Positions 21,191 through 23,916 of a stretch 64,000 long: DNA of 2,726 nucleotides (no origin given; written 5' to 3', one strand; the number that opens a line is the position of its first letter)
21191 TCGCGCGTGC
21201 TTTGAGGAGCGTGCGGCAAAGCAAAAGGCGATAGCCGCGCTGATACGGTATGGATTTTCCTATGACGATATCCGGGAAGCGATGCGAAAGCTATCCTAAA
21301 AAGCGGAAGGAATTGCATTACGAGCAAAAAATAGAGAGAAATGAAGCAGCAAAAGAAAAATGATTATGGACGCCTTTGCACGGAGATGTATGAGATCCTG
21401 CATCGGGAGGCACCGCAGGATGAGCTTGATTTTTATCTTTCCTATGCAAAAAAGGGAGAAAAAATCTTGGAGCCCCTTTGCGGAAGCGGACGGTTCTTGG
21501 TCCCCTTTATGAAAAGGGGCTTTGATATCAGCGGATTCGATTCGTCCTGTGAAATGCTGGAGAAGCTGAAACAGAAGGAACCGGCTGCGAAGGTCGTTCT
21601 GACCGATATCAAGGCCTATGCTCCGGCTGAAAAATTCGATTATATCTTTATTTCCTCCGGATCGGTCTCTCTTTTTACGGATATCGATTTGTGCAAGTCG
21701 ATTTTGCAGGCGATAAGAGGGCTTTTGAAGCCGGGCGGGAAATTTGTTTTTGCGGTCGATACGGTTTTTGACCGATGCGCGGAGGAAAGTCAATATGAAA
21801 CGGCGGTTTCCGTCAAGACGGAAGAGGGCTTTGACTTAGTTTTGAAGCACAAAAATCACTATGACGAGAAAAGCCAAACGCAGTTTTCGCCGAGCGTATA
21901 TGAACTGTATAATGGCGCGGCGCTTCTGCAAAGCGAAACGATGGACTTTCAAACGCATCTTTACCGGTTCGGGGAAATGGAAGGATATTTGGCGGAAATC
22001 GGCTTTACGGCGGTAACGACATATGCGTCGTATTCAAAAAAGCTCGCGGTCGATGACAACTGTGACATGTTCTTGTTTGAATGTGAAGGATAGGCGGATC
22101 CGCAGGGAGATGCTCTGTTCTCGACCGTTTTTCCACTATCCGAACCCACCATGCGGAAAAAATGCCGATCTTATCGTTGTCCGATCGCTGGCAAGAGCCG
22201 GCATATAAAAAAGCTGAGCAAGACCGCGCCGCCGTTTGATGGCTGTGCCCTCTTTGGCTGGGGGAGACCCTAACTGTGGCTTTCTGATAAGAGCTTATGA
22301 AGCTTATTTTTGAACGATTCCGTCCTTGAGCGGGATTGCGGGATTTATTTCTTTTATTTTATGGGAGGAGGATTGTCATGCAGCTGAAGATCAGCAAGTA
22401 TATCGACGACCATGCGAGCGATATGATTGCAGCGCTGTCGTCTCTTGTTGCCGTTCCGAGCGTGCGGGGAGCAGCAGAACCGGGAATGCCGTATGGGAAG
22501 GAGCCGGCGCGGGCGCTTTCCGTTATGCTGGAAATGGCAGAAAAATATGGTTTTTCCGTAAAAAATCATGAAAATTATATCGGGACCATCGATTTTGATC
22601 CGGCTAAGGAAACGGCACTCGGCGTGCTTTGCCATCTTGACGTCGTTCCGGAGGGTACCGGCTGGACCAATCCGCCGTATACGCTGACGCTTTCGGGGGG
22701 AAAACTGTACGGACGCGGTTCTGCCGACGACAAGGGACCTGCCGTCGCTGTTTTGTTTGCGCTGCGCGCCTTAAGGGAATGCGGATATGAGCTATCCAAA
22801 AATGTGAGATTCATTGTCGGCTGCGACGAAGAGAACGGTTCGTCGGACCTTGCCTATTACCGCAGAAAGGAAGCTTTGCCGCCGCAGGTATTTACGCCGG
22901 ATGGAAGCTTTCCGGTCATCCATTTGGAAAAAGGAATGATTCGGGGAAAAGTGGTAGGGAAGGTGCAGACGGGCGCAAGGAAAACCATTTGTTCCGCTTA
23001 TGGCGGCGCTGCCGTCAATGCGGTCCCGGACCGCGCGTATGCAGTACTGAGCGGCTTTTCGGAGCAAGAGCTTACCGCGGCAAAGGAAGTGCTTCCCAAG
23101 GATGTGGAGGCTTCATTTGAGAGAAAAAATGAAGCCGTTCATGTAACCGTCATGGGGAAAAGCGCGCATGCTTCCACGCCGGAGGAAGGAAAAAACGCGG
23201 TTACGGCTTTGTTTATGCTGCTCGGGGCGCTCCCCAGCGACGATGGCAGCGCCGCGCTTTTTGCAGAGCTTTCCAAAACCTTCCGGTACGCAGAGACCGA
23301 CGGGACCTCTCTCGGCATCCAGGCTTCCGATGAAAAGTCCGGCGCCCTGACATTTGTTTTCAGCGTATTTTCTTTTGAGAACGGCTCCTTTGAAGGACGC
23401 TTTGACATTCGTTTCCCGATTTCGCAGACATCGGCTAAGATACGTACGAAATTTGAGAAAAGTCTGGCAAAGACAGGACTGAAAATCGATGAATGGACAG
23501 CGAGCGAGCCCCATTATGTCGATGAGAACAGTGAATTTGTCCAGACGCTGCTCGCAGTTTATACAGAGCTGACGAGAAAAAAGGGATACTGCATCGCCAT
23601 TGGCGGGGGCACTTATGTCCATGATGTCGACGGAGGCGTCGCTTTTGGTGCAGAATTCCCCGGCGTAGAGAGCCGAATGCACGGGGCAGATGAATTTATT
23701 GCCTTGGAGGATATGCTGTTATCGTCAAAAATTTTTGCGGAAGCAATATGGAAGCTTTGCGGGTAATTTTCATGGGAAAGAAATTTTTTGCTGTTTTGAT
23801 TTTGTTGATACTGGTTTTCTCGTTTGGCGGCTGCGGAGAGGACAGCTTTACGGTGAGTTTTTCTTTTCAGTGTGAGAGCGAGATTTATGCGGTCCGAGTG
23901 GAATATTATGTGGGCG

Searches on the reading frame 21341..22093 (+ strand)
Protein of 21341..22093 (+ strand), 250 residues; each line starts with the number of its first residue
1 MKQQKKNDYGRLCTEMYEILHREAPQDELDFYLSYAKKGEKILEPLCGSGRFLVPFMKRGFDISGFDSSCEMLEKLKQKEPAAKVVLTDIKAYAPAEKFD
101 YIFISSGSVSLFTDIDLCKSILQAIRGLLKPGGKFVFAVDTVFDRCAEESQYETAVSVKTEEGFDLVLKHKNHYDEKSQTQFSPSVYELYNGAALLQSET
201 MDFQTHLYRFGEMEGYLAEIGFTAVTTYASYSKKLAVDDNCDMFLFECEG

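Call 16: search_protein_families(library=pfam, proteins=[window:21341-22093:+])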
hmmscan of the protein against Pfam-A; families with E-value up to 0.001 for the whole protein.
window:21341-22093:+ (250 aa): 6 families
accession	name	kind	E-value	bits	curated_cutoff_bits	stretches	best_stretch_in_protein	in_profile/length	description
PF13649.12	Methyltransf_25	-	4.3e-11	43.8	27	1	42-133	1-97/97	Methyltransferase domain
PF13489.12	Methyltransf_23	-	4.1e-10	40.1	27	1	23-147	7-124/164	Methyltransferase domain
PF08241.18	Methyltransf_11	-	1.4e-09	38.9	21.2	1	45-137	3-95/95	Methyltransferase domain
PF13847.12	Methyltransf_31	-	5.7e-09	36.3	27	1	37-138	2-110/145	Methyltransferase domain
PF08242.18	Methyltransf_12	-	1.1e-07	32.9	30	1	47-135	5-98/98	Methyltransferase domain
PF03848.20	TehB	-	8.8e-05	22.5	20.4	1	40-135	32-130/193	Tellurite resistance protein TehB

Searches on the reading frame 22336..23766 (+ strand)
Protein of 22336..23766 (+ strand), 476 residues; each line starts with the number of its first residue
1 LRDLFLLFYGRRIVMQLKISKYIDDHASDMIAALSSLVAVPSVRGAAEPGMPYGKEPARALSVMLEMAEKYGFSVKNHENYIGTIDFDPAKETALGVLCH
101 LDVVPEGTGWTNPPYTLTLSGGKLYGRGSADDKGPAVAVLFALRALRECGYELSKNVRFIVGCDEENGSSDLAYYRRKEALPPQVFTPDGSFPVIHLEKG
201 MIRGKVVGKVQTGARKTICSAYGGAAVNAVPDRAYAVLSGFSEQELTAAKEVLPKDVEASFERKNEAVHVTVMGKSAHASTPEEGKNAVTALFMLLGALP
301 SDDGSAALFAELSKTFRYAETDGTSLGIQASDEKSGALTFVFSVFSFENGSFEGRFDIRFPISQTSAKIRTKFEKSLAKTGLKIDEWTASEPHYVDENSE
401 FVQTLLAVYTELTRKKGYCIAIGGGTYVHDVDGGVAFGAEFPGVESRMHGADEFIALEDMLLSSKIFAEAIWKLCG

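Call 16: search_protein_families(library=pfam, proteins=[window:22336-23766:+])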
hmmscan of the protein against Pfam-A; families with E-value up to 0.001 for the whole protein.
window:22336-23766:+ (476 aa): 3 families
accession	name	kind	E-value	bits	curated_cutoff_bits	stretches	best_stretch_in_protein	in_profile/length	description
PF01546.33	Peptidase_M20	-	8.1e-26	91.6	24.6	1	99-472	4-205/206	Peptidase family M20/M25/M40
PF07687.19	M20_dimer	-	7.4e-11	42.4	21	1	268-380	9-102/107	Peptidase dimerisation domain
PF04389.22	Peptidase_M28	-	0.00086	19.5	21.3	0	80-170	1-74/193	Peptidase family M28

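Call 86: find_encoding_contigs(protein=window:22378-23766:+, flank=3000, max_places=8)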
Protein window:22378-23766:+ (462 aa): 24 contigs read that carry it; 8 places shown.
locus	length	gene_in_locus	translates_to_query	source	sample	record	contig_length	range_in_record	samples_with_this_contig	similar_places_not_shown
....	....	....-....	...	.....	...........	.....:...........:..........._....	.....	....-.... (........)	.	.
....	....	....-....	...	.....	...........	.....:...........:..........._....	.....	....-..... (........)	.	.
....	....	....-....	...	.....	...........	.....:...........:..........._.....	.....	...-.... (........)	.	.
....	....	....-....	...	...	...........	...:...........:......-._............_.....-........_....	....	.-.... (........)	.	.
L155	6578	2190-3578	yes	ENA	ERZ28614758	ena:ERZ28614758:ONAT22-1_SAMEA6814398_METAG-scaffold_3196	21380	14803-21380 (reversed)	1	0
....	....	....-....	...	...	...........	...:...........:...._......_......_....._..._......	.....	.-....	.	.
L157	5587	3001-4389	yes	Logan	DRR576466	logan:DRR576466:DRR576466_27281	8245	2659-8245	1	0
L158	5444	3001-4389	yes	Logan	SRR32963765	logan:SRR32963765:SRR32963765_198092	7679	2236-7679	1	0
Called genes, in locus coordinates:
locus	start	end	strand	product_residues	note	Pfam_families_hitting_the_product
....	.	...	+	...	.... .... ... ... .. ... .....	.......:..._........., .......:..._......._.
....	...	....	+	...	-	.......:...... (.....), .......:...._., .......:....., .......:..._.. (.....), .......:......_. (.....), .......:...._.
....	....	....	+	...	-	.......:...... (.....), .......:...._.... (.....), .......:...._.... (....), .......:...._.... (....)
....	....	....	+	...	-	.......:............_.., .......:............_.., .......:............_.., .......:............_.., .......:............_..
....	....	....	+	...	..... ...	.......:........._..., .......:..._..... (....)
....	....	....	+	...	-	-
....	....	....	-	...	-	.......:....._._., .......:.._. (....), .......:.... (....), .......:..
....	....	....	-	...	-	-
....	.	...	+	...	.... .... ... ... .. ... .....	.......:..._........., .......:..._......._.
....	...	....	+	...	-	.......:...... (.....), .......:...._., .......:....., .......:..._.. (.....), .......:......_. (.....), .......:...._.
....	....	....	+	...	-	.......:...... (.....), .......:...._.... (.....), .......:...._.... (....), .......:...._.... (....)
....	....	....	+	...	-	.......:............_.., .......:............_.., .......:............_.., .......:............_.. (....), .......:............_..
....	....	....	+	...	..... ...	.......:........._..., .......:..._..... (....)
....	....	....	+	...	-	-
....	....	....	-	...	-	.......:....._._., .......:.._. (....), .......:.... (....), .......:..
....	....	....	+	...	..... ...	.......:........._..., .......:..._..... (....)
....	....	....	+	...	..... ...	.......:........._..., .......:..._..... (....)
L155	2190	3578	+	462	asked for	PF01546:Peptidase_M20, PF07687:M20_dimer (weak)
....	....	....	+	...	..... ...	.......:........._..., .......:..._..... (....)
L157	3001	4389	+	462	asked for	PF01546:Peptidase_M20, PF07687:M20_dimer (weak)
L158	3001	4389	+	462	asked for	PF01546:Peptidase_M20, PF07687:M20_dimer (weak)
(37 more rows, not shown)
